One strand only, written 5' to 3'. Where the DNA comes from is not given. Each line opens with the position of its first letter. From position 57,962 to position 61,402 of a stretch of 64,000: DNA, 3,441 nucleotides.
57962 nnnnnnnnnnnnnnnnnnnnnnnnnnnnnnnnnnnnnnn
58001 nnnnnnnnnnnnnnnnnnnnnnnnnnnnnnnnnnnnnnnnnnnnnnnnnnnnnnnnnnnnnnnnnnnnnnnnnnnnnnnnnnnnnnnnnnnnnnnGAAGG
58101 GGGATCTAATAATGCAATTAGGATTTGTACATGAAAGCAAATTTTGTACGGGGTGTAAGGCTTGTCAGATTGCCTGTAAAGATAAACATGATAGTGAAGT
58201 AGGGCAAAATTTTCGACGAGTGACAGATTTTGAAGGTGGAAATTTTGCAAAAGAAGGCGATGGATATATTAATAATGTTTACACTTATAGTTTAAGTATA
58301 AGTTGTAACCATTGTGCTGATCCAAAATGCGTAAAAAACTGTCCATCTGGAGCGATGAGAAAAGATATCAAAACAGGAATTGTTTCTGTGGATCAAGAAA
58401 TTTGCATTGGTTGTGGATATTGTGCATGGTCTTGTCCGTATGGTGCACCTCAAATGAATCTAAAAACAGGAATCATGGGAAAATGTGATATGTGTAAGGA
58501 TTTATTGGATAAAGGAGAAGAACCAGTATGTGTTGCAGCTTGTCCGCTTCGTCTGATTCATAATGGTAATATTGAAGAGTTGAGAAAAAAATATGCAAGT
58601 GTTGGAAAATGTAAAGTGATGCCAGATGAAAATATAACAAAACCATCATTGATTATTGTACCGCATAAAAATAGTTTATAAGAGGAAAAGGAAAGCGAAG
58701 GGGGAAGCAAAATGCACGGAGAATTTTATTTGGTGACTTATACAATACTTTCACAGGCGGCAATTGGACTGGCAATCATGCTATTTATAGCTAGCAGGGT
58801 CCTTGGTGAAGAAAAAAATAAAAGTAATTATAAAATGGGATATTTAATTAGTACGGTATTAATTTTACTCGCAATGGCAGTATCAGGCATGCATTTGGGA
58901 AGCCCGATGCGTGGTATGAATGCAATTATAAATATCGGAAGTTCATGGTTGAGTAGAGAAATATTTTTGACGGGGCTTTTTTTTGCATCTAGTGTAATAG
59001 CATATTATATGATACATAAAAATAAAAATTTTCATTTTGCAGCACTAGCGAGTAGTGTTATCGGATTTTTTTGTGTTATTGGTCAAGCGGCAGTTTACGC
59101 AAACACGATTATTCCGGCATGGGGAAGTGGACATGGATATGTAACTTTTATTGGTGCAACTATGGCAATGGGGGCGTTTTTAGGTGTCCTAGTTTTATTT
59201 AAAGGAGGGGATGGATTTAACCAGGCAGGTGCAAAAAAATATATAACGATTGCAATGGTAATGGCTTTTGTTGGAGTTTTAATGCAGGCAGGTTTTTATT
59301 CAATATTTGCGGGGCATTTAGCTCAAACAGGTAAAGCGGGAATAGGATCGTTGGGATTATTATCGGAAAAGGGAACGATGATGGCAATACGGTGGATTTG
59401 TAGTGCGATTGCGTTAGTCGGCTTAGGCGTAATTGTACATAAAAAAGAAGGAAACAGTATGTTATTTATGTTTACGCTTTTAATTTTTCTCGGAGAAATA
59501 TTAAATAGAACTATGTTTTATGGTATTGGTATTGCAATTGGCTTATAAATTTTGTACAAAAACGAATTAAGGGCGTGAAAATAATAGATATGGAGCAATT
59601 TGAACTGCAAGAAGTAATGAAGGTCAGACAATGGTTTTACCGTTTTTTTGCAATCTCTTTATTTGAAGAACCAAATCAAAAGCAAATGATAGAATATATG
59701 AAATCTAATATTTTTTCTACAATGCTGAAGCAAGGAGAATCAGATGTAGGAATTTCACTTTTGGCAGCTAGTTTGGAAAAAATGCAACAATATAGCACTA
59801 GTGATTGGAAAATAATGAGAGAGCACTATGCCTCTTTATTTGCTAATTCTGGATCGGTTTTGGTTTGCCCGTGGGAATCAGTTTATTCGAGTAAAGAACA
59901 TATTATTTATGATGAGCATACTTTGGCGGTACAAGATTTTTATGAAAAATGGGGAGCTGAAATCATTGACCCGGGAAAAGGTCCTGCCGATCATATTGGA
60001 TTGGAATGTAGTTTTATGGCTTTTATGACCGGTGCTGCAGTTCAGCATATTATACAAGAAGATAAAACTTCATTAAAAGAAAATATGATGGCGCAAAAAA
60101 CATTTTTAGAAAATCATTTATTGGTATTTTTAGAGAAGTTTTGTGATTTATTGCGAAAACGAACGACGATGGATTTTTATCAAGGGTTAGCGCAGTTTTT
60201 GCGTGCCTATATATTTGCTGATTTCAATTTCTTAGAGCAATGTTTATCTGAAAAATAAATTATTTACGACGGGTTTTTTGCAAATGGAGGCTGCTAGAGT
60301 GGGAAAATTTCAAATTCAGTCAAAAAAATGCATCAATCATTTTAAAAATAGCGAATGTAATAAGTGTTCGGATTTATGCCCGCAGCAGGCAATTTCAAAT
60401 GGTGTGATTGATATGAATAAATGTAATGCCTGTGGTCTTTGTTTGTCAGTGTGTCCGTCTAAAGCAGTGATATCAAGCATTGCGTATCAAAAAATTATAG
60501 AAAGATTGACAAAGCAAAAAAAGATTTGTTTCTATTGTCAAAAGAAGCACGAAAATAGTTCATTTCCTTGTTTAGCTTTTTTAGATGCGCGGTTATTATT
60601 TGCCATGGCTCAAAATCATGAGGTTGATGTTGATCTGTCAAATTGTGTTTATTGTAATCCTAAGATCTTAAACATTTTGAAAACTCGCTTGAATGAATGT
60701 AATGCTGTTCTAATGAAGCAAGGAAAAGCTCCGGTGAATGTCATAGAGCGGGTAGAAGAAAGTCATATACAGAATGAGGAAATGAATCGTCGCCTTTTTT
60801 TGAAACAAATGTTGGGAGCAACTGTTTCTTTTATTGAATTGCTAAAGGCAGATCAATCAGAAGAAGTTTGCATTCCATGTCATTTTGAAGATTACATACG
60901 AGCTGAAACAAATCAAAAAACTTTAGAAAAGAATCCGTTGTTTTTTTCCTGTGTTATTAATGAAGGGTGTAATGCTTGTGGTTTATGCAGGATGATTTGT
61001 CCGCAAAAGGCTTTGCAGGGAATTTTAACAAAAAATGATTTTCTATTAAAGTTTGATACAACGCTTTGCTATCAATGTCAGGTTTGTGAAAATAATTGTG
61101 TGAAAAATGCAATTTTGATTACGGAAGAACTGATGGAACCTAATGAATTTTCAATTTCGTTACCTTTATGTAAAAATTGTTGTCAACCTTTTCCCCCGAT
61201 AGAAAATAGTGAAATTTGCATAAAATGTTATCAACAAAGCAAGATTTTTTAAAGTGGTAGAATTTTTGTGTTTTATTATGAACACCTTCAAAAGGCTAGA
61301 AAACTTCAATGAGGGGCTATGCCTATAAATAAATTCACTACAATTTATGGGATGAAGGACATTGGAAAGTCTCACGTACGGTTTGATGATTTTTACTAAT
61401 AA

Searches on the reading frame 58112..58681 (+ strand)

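Call 97: search_protein_families(library=pfam, proteins=[window:58112-58681:+], max_evalue=0.001)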
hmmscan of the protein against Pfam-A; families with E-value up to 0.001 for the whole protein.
window:58112-58681:+ (189 aa): 11 families
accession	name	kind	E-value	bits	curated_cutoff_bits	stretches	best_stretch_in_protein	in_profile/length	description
PF13247.11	Fer4_11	-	5.7e-24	84.6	26.2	1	60-152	5-98/100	4Fe-4S dicluster domain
PF13187.11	Fer4_9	-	1.7e-12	47.6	27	3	65-112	2-51/52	4Fe-4S dicluster domain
PF12838.12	Fer4_7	-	4e-11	43.6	27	1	64-112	1-52/52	4Fe-4S dicluster domain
PF12837.12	Fer4_6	-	2.9e-10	40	25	1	90-113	1-24/24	4Fe-4S binding domain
PF12797.12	Fer4_2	-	7.7e-10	38.5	24.5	2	90-110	2-22/22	4Fe-4S binding domain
PF13237.11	Fer4_10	-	8.6e-10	38.8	25.5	2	64-109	8-53/53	4Fe-4S dicluster domain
PF00037.32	Fer4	-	1.6e-08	34.5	21.1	1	92-113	2-23/24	4Fe-4S binding domain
PF12798.12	Fer4_3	-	1e-05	26.4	27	0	98-112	1-15/15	4Fe-4S binding domain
PF25160.1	LdpA_Fe-S-bd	-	7.3e-05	22.9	27.6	1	67-112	4-42/49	LdpA Fe-S cluster-binding domain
PF13534.11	Fer4_17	-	0.00023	22.1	22.2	0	98-125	2-29/61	4Fe-4S dicluster domain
PF14697.11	Fer4_21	-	0.00064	20.2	35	0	65-110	8-53/59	4Fe-4S dicluster domain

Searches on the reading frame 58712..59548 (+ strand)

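Call 97: search_protein_families(library=pfam, proteins=[window:58712-59548:+], max_evalue=0.001)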
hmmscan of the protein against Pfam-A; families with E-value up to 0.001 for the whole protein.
window:58712-59548:+ (278 aa): 1 family
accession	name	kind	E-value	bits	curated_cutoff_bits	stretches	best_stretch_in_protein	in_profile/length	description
PF04976.17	DmsC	-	1.6e-23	84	22.3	1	4-272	7-275/275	DMSO reductase anchor subunit (DmsC)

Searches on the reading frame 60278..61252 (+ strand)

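Call 97: search_protein_families(library=pfam, proteins=[window:60278-61252:+], max_evalue=0.001)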
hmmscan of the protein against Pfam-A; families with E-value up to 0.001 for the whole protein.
window:60278-61252:+ (324 aa): 9 families
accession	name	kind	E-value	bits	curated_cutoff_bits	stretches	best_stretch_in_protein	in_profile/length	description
PF00037.32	Fer4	-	2.8e-08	33.7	21.1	1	43-64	2-23/24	4Fe-4S binding domain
PF25160.1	LdpA_Fe-S-bd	-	2.2e-07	31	27.6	1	25-64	3-43/49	LdpA Fe-S cluster-binding domain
PF13484.11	Fer4_16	-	1.1e-06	29.7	30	0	48-85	1-41/66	4Fe-4S double cluster binding domain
PF14697.11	Fer4_21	-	3.2e-06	27.6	35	2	228-279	5-57/59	4Fe-4S dicluster domain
PF12838.12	Fer4_7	-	2.1e-05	25.3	27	1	26-63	4-52/52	4Fe-4S dicluster domain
PF13187.11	Fer4_9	-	3.3e-05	24.3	27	1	231-279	2-52/52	4Fe-4S dicluster domain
PF12837.12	Fer4_6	-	4e-05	23.8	25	1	43-63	3-23/24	4Fe-4S binding domain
PF12797.12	Fer4_2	-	0.00018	21.7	24.5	1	43-61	4-22/22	4Fe-4S binding domain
PF13237.11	Fer4_10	-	0.00041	20.7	25.5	0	16-60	7-53/53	4Fe-4S dicluster domain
